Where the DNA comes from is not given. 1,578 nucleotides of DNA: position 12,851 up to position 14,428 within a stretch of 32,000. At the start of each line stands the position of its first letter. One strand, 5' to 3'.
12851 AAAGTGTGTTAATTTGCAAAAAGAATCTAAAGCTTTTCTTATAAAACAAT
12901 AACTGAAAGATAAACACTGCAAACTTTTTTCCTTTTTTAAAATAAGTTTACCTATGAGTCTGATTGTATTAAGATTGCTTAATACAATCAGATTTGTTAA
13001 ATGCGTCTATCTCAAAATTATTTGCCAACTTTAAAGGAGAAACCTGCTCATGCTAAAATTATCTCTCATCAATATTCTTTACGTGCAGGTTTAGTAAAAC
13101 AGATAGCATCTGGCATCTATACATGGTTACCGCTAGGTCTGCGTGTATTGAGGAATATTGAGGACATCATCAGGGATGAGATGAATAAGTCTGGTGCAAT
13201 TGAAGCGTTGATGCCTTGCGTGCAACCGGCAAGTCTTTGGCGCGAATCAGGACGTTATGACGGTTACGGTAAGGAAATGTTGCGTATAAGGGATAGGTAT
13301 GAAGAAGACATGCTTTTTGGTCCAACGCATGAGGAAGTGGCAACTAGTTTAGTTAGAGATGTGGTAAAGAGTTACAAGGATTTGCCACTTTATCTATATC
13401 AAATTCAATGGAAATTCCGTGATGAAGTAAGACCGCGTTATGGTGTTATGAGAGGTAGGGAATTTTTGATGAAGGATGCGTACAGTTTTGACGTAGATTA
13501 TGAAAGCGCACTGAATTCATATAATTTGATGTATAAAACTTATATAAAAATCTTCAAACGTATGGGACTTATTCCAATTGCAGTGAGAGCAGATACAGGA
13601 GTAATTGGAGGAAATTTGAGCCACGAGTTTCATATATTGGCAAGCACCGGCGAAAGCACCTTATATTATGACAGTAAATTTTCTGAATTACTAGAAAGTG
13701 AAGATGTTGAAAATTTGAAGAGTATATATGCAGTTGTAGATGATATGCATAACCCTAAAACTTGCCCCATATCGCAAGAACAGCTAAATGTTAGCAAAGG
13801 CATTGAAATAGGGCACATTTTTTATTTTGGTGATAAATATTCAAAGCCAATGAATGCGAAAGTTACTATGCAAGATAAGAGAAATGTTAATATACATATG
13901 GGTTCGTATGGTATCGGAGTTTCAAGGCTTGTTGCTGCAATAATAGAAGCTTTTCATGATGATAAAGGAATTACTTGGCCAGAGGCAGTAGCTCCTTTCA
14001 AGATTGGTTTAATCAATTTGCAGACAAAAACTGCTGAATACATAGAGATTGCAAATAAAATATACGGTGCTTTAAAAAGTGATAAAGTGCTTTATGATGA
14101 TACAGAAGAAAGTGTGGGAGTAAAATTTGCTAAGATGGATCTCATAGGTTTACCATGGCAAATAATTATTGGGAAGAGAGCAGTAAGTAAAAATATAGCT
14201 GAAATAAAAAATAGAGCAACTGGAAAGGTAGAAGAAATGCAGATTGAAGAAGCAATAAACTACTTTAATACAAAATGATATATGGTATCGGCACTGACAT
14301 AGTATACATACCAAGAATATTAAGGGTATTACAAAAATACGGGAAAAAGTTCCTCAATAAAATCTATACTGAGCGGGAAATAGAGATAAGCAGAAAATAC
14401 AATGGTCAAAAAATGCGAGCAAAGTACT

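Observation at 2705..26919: Recurrent foldback architecture: inverted 3' arm fused to the left terminus of a dead IS630-like element, with nested junctions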

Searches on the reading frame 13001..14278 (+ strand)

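Call 7: search_protein_families(library=ncbifam, proteins=[window:13001-14278:+])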
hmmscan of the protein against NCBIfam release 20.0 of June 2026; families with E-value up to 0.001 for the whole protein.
window:13001-14278:+ (425 aa): 12 families
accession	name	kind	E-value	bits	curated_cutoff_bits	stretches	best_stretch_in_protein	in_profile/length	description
NF008979.1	PRK12325.1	exception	1.2e-204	680.1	550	1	1-422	1-436/437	proline--tRNA ligase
NF006625.0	PRK09194.1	equivalog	7.2e-168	560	558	2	1-238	1-238/559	proline--tRNA ligase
TIGR00409.1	proS_fam_II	equivalog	2.4e-155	518.6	306.7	2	1-224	1-224/568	proline--tRNA ligase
TIGR00408.1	proS_fam_I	equivalog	7.3e-41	140.6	437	2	265-417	216-372/475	proline--tRNA ligase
TIGR00418.1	thrS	equivalog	2.8e-28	99.2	383.65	2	33-195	187-349/565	threonine--tRNA ligase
NF003211.1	PRK04173.1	equivalog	2.4e-19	69.5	312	1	126-420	186-452/454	glycine--tRNA ligase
NF003068.0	PRK03991.1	equivalog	6.5e-17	61.1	484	1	116-422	295-588/613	threonine--tRNA ligase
TIGR00389.1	glyS_dimeric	equivalog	1.4e-16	60.2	243.3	1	290-424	422-563/565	glycine--tRNA ligase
TIGR00442.1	hisS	equivalog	8.3e-11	41.5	286.75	1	37-191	4-153/406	histidine--tRNA ligase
NF011500.0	PRK14938.1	equivalog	1.1e-06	27.9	362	1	304-419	246-360/387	Ser-tRNA(Thr) hydrolase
TIGR00414.1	serS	equivalog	0.00047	19.3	301.65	0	56-188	182-314/418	serine--tRNA ligase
NF011484.0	PRK14894.1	equivalog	0.00056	18.2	1050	0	329-397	431-501/539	glycine--tRNA ligase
